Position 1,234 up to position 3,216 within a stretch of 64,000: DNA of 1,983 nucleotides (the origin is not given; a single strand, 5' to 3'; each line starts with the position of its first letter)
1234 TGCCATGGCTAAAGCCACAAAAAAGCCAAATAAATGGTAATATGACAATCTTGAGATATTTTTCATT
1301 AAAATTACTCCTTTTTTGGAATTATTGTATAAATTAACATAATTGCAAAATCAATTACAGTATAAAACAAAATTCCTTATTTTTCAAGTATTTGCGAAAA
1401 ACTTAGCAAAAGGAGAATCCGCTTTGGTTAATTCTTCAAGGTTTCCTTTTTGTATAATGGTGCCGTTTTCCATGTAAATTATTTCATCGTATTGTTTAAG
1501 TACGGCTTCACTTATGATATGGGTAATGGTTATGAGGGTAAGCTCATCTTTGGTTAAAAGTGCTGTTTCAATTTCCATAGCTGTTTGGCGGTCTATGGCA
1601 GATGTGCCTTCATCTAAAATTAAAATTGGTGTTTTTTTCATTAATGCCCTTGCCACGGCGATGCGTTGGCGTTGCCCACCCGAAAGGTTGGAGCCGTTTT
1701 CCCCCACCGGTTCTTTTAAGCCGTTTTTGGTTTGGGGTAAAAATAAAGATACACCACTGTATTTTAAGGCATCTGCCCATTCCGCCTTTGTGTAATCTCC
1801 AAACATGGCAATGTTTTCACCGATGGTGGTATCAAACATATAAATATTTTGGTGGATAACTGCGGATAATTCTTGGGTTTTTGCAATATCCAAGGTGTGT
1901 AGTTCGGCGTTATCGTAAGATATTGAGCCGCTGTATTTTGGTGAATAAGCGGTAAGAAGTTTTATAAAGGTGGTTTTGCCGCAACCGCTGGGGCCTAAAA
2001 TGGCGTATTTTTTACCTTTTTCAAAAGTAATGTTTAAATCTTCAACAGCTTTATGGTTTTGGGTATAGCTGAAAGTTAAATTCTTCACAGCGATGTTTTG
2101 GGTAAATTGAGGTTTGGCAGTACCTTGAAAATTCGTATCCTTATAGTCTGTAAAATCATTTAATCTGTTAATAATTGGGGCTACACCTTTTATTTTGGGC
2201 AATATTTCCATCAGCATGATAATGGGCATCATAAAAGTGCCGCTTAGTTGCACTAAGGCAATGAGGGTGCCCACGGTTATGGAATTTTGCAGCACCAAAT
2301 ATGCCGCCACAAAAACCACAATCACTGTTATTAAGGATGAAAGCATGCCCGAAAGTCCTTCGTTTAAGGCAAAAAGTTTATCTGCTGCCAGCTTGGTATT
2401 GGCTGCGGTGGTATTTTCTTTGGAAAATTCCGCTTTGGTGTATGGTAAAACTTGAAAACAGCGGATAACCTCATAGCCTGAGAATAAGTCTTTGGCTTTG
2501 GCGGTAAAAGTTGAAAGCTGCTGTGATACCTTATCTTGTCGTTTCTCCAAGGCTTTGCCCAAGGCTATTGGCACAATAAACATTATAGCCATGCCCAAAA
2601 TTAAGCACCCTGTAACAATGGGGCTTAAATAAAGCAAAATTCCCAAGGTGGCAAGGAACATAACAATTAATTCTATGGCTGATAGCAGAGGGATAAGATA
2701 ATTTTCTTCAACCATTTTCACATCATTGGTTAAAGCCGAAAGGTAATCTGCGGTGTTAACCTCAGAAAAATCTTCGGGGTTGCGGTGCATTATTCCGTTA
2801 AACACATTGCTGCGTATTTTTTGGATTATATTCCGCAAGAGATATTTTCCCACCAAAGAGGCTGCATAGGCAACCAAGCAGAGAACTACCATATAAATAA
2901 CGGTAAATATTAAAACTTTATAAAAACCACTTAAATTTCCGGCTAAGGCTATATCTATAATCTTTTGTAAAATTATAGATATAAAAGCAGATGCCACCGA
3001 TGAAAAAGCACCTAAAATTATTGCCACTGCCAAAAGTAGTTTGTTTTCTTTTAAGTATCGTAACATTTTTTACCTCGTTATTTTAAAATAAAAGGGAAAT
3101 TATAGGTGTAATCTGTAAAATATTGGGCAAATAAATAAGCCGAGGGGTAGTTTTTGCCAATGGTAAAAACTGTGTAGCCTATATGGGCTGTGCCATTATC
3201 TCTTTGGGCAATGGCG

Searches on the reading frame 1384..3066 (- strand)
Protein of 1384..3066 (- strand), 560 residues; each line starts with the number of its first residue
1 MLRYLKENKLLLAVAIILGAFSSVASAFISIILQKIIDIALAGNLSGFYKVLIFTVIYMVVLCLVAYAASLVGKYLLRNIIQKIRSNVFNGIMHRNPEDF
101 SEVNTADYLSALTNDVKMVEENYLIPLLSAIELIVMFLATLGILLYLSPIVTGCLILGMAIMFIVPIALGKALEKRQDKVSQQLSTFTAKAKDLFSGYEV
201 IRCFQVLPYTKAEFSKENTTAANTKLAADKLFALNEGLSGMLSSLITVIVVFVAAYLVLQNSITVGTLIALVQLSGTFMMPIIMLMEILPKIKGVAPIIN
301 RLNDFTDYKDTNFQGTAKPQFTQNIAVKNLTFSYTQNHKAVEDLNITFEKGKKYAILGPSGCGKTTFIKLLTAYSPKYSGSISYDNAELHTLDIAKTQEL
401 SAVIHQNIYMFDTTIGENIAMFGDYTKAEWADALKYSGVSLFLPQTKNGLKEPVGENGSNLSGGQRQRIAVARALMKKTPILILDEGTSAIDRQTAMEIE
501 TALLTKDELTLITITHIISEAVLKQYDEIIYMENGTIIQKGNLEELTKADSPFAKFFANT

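Call 44: find_encoding_contigs(protein=window:1384-3066:-, flank=10000, max_places=4)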
Protein window:1384-3066:- (560 aa): 7 contigs read that carry it; 4 places shown.
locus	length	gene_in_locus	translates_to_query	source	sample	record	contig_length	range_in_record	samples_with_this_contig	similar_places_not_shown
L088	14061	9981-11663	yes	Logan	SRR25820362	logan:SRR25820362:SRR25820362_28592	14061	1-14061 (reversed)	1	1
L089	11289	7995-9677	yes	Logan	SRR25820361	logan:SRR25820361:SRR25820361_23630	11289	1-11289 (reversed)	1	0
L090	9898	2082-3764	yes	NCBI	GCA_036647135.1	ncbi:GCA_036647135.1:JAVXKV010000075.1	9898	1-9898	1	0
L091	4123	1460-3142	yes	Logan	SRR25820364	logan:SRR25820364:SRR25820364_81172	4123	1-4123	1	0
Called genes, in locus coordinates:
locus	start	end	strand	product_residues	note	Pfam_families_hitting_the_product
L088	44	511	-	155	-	PF00583:Acetyltransf_1, PF13508:Acetyltransf_7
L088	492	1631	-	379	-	PF13353:Fer4_12 (faint), PF04055:Radical_SAM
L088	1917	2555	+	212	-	PF02223:Thymidylate_kin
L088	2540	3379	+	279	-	PF13177:DNA_pol3_delta2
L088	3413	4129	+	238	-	PF04468:PSP1, PF28472:PSP1_3rd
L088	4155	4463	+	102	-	PF06156:YabA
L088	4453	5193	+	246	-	PF13489:Methyltransf_23 (faint), PF02384:N6_Mtase (weak), PF05175:MTS, PF13649:Methyltransf_25 (faint), PF13847:Methyltransf_31 (weak)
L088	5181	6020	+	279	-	PF00590:TP_methylase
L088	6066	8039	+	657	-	PF00133:tRNA-synt_1, PF01406:tRNA-synt_1e (faint), PF09334:tRNA-synt_1g, PF00133:tRNA-synt_1, PF08264:Anticodon_1, PF19303:Anticodon_3, PF01588:tRNA_bind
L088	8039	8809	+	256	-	PF01026:TatD_DNase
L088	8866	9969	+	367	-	-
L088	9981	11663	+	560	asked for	PF00664:ABC_membrane, PF00005:ABC_tran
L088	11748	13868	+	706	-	PF05257:CHAP, PF13290:CHB_HEX_C_1, PF13287:Fn3_assoc, PF13290:CHB_HEX_C_1, PF00395:SLH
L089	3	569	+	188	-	?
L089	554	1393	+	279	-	PF13177:DNA_pol3_delta2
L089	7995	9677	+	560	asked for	PF00664:ABC_membrane, PF00005:ABC_tran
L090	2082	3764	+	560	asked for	PF00664:ABC_membrane, PF00005:ABC_tran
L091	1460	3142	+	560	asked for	PF00664:ABC_membrane, PF00005:ABC_tran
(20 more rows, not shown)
